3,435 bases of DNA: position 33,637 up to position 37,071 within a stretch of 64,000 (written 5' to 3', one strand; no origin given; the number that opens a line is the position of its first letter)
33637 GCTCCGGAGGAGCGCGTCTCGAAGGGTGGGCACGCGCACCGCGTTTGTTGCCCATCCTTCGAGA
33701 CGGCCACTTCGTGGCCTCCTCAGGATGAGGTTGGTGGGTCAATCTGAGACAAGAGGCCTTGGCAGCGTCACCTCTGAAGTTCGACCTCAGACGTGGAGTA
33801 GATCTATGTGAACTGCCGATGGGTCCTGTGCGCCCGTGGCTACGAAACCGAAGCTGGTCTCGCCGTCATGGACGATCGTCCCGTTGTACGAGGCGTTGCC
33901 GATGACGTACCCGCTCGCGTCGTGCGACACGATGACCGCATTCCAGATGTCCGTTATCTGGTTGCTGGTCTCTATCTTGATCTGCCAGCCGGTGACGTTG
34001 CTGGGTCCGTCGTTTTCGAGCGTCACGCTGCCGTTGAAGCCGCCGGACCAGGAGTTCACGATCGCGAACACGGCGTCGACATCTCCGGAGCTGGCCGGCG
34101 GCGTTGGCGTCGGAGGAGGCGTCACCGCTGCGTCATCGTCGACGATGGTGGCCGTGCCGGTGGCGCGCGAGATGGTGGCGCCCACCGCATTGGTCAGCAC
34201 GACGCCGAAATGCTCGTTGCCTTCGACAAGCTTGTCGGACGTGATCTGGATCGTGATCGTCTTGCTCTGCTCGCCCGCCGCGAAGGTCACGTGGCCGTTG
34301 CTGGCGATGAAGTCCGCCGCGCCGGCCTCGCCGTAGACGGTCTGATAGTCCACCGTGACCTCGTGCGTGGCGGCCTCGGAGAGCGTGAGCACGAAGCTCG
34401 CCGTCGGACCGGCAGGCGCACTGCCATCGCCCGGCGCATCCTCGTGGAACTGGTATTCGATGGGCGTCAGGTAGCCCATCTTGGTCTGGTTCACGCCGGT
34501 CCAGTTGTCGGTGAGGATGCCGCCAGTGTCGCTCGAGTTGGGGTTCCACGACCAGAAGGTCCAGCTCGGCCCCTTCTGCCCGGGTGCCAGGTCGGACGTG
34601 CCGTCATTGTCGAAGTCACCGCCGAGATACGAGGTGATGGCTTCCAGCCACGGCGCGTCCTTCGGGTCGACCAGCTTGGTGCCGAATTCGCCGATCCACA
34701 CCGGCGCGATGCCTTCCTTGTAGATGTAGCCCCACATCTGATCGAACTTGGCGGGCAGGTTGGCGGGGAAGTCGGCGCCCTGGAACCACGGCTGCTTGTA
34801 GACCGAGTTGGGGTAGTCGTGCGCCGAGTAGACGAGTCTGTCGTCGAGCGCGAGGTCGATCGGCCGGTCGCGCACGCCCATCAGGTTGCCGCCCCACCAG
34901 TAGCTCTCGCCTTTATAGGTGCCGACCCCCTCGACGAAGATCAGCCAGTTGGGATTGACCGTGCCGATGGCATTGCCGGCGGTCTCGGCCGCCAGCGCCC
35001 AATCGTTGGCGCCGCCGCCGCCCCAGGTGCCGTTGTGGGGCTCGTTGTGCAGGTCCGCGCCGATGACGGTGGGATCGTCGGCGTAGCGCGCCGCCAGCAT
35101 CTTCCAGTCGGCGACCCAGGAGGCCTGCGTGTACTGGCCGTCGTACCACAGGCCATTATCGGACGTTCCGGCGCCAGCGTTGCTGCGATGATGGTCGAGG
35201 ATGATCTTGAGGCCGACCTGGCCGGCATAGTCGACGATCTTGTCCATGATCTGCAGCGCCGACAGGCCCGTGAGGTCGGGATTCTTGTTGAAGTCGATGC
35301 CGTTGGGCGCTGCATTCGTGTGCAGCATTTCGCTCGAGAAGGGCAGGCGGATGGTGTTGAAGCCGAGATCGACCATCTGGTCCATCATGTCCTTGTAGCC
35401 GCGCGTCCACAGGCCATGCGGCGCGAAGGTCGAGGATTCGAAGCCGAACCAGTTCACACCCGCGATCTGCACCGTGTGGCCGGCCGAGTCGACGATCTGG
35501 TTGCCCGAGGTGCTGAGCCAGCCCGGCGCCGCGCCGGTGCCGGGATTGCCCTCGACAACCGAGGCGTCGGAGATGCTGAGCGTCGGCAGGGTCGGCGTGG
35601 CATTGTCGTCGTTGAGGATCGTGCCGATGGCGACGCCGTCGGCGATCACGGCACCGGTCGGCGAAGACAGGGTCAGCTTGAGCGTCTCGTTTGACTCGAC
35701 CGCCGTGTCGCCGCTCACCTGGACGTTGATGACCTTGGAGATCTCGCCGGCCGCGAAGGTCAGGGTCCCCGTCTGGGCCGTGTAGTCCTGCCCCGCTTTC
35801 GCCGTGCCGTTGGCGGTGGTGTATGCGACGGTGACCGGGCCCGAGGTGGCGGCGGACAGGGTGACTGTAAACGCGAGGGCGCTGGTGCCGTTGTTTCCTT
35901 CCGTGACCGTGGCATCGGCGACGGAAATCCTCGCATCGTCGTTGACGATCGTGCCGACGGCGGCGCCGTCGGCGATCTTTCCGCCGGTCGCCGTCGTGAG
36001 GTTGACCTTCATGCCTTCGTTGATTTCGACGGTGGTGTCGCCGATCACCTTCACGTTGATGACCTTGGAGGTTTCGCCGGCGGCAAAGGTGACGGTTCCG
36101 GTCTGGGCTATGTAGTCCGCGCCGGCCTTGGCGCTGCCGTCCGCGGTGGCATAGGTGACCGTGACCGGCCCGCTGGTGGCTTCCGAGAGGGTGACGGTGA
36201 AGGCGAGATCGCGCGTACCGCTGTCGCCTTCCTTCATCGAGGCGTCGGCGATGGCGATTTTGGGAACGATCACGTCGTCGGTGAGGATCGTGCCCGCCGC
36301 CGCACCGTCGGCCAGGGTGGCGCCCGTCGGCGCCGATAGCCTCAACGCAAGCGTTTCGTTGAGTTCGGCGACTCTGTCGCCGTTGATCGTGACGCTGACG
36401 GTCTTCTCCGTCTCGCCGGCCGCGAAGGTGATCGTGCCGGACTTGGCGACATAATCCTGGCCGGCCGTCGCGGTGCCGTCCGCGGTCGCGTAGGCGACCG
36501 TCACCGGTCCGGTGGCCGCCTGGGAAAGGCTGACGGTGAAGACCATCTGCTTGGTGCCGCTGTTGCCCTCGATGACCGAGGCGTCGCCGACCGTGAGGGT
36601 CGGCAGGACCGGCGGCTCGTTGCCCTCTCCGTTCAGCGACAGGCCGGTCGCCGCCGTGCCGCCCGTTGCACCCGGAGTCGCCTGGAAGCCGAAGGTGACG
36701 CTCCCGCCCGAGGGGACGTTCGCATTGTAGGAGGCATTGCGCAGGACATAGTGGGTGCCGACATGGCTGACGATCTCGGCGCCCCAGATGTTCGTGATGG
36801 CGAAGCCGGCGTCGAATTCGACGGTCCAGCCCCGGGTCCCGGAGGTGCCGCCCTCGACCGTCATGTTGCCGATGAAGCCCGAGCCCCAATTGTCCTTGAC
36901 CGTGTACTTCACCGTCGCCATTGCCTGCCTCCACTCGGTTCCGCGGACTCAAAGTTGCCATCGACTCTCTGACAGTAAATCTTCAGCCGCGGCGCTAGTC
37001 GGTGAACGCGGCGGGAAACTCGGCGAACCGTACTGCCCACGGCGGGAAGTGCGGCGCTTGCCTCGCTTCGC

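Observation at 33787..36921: Leaderless 1044-aa glycanase bracketed by two CBM2-like modules with Calx-beta repeats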

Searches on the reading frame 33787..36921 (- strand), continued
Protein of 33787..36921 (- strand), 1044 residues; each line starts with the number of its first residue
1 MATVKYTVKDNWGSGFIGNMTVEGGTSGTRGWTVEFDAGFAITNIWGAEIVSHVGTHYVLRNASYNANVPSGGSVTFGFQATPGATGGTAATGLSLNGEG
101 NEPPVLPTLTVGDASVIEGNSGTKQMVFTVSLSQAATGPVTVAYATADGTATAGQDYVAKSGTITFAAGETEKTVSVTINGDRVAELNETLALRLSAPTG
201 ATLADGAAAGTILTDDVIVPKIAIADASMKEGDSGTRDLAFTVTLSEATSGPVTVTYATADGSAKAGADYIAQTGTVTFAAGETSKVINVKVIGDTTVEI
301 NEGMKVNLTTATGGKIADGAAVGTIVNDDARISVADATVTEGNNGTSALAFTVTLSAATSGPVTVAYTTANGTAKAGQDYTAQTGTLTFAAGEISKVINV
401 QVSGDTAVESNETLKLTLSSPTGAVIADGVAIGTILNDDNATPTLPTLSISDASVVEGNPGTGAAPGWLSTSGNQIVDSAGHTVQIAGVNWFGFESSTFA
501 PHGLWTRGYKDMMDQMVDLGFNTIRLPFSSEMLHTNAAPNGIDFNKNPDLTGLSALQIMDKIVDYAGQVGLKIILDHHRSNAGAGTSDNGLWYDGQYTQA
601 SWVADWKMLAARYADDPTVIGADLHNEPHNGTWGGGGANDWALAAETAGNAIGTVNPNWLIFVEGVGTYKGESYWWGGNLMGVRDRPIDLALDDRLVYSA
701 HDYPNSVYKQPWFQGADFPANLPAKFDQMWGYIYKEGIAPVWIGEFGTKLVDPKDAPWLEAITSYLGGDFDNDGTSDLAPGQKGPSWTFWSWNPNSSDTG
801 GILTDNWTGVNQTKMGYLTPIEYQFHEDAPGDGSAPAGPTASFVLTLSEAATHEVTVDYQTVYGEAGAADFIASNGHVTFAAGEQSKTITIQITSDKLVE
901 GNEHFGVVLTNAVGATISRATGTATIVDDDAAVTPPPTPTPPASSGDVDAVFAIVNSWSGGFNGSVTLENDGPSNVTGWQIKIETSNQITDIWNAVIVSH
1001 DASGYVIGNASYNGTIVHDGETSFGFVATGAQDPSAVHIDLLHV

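Call 91: predict_structure(alignment_id=A4)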
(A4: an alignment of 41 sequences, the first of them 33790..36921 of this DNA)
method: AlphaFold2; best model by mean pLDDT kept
length: 1044 residues; sequences in the alignment: 41
mean_pLDDT: 70.0   pTM: 0.36
mean pLDDT of the five models: 70.0, 69.0, 68.8, 65.6, 63.4
residues with pLDDT >= 90: 111; 70-90: 545; 50-70: 162; < 50: 226
segments of 3 or more residues with pLDDT < 50: 99-104, 441-444, 458-490, 582-587, 627-636, 665-719, 722-754, 778-803, 813-838, 931-946
pLDDT, mean of each block of 10 residues (from residue 1): 76 87 77 83 88 83 69 85 76 71 62 79 82 81 84 81 86 88 66 85 81 72 90 78 86 90 84 90 88 74 90 88 81 91 81 85 89 86 91 89 80 92 84 83 65 59 31 32 39 58 66 66 72 69 79 84 85 74 46 66 84 82 57 48 66 68 47 36 33 29 27 43 45 33 37 48 52 55 38 38 50 44 26 40 77 82 77 82 74 71 83 84 74 33 53 83 87 77 87 87 83 70 88 78 63
secondary structure, 60 per line:
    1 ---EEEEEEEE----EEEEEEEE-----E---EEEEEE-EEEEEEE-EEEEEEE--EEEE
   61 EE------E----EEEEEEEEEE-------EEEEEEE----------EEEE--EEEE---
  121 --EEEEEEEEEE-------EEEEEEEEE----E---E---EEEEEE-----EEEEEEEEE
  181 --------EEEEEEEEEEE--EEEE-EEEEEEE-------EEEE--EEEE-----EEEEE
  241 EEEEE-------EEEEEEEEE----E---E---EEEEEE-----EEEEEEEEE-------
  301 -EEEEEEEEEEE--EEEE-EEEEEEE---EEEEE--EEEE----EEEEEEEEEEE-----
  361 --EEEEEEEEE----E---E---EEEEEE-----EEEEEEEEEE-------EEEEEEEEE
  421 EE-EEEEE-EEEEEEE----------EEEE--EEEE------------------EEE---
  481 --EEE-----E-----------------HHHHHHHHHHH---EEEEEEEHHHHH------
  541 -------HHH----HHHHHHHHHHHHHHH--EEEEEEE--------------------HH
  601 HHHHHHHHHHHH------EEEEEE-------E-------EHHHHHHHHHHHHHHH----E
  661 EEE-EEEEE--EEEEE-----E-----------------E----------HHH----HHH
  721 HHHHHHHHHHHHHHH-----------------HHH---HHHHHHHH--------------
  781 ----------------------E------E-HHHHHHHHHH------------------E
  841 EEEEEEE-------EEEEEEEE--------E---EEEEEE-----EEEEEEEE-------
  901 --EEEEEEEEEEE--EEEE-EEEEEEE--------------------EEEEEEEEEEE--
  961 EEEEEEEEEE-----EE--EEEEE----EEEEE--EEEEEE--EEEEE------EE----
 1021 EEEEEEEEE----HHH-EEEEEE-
elements in order (helices of 4 or more, strands of 3 or more residues): E4-11 E16-23 E33-38 E40-46 E48-54 E57-62 E74-83 E91-97 E108-111 E114-117 E123-132 E140-148 E161-166 E172-180 E189-199 E202-205 E207-213 E221-224 E227-230 E236-245 E253-261 E274-279 E285-293 E302-312 E315-318 E320-326 E330-334 E337-340 E345-355 E363-371 E384-389 E395-404 E412-422 E424-428 E430-436 E447-450 E453-456 E475-477 E483-485 H509-519 E523-529 H530-534 H555-569 E572-578 H599-612 E619-624 H641-655 E660-663 E665-669 E672-676 H718-735 H759-766 H812-821 E840-847 E855-862 E875-880 E886-893 E903-913 E916-919 E921-927 E948-958 E961-970 E980-984 E989-993 E996-1001 E1004-1008 E1021-1029 E1038-1043

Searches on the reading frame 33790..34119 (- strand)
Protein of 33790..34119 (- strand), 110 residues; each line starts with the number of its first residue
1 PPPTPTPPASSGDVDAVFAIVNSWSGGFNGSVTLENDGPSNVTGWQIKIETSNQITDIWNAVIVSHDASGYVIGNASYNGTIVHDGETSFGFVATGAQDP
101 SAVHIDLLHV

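Call 32: search_protein_families(library=pfam, proteins=[window:33790-34119:-], max_evalue=0.01)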
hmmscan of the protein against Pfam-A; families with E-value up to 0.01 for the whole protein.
seq(110 aa): 2 families
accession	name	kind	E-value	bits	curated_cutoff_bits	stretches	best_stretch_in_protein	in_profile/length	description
PF00553.25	CBM_2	-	1.4e-16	61.1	24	1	16-99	3-87/101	Cellulose binding domain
PF09478.16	CBM49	-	0.0014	19.3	23.4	1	30-94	21-79/80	Carbohydrate binding domain CBM49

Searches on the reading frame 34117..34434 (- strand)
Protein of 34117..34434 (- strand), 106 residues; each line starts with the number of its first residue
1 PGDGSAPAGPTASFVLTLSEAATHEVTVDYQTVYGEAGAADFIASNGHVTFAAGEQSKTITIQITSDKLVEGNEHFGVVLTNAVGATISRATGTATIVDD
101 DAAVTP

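Call 32: search_protein_families(library=pfam, proteins=[window:34117-34434:-], max_evalue=0.01)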
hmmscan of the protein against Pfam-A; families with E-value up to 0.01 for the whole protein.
seq(106 aa): 2 families
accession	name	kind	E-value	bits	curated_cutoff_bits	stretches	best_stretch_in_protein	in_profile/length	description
PF03160.20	Calx-beta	-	4.3e-15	56.2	27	1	15-101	27-119/119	Calx-beta domain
PF24149.1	K1-lyase_Rider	-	0.0043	17.8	27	1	39-81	6-50/89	K1 capsule-specific polysaccharide lyase, Rider domain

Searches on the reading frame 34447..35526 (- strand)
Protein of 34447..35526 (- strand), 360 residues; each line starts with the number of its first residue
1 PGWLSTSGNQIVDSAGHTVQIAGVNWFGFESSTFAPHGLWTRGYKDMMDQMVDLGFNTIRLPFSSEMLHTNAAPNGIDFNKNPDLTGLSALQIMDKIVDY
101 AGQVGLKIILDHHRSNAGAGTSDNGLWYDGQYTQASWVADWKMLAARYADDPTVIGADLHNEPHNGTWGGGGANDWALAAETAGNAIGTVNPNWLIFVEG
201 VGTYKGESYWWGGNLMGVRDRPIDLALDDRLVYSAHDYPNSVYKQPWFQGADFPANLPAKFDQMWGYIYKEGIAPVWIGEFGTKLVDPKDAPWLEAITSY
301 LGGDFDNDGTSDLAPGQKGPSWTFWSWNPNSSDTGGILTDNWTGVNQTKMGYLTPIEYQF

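Call 28: find_related_loci(query=A1, collection=genome_contigs, flank=10000)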
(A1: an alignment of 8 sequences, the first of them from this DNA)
Query A1 (360 aa) in genome_contigs; peptide patterns used: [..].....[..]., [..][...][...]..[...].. (x = any residue, [..] = any of these).
599 stretches matched a pattern (row limit reached: there are more); 571 encode a relative of the query (tblastn E <= 1e-3); the best 80 are kept; 80 distinct loci.
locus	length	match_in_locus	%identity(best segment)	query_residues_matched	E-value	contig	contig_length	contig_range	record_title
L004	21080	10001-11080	96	1-360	0e+0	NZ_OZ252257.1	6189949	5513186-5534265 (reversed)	MAG: Reyranella sp. isolate 8febbdbb-4aae-4c5c-8ec1-14a8609df2e4 chromosome 1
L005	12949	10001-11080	95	1-360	0e+0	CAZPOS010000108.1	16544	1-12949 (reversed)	MAG TPA_asm: uncultured Reyranella sp. isolate SRP294416_co1_138 genome assembly, contig: NODE_7119_length_16544_cov_10.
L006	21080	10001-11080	96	1-360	0e+0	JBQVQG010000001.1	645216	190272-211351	MAG: Reyranella sp. isolate CZ0106C_1 NODE_1_length_645216_cov_6.200848, whole genome shotgun sequence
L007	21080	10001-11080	93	1-360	0e+0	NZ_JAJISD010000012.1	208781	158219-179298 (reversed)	Reyranella aquatilis strain KCTC 52223 contig12, whole genome shotgun sequence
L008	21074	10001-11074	92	3-360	0e+0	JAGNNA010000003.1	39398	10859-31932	MAG: Reyranella sp. isolate Go_SlAct_bin_341 Go_SlAct_3032_length_39398_cov_4.905350, whole genome shotgun sequence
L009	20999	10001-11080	92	1-360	0e+0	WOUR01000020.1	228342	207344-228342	MAG: Rhodospirillaceae bacterium isolate X2_MaxBin.011 scaffold_89, whole genome shotgun sequence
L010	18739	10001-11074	92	3-360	0e+0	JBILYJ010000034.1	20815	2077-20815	MAG: Reyranella sp. isolate ME2018-11-08_3300044516_group8_bin18 Rohwer_bin1919_scaffold_1443_c1, whole genome shotgun s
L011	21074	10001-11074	91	3-360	0e+0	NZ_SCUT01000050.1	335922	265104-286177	MAG: Reyranella sp. isolate GW715_bin.16 GW715_bin.16-98862, whole genome shotgun sequence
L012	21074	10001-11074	91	3-360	0e+0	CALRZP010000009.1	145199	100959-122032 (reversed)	MAG: Asaia bogorensis isolate JJ-MAC3-364-1-m1-bin333 genome assembly, contig: JJ-MAC3-364-C20, whole genome shotgun seq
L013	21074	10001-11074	92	3-360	0e+0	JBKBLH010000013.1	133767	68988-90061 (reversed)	MAG: Reyranella sp. isolate 21H_026.bin.69 NODE_208_length_133767_cov_5.177027, whole genome shotgun sequence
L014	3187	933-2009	79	2-360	0e+0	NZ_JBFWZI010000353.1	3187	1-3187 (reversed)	MAG: Reyranella sp. isolate CA_2019_TPBS_184 NODE_105508_length_3187_cov_21.462092_TPBS, whole genome shotgun sequence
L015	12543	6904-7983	77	1-360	0e+0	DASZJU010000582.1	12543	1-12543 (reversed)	MAG TPA_asm: Reyranella sp. isolate SMAG_U6637 k141_5724082, whole genome shotgun sequence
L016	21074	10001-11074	79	3-360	0e+0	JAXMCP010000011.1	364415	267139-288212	MAG: Reyranellaceae bacterium isolate STL-PRO13 C2.172.fa-11, whole genome shotgun sequence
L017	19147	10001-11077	79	2-360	0e+0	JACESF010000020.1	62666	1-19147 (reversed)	MAG: Hyphomicrobiales bacterium isolate MCMED-G09 Rhizobiales-MCMED-G09-C20, whole genome shotgun sequence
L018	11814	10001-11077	79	2-360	0e+0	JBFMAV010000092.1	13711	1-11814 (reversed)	MAG: Pseudomonadota bacterium isolate MAG147 MAG147_92, whole genome shotgun sequence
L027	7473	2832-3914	77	1-360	0e+0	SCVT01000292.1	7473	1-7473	MAG: Reyranella sp. isolate GW928_bin.5 GW928_bin.5-16298-1, whole genome shotgun sequence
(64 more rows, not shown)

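Call 56: search_protein_families(library=pfam, proteins=[L027:4631-6235:+], max_evalue=0.01)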
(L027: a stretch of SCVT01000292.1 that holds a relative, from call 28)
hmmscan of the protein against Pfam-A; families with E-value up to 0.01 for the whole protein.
L027:4631-6235:+ (534 aa): 1 family
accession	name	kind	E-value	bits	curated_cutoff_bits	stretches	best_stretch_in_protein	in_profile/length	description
PF00704.34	Glyco_hydro_18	-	9.4e-09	35.8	29.6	1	259-442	20-200/317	Glycosyl hydrolases family 18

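Call 57: search_protein_families(library=ncbifam, proteins=[L027:4631-6235:+], max_evalue=0.001)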
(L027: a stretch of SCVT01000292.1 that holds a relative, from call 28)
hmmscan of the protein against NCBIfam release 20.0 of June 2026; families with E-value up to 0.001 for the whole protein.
L027:4631-6235:+ (534 aa): 0 families

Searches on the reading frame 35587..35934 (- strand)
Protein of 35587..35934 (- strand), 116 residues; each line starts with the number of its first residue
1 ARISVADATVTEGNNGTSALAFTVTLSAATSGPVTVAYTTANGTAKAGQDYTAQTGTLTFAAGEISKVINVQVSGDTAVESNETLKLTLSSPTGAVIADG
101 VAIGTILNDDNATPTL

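Call 32: search_protein_families(library=pfam, proteins=[window:35587-35934:-], max_evalue=0.01)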
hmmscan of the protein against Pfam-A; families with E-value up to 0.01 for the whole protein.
seq(116 aa): 1 family
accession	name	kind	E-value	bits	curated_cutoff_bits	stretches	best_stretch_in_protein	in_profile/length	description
PF03160.20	Calx-beta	-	3.1e-19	69.6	27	1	14-107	18-116/119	Calx-beta domain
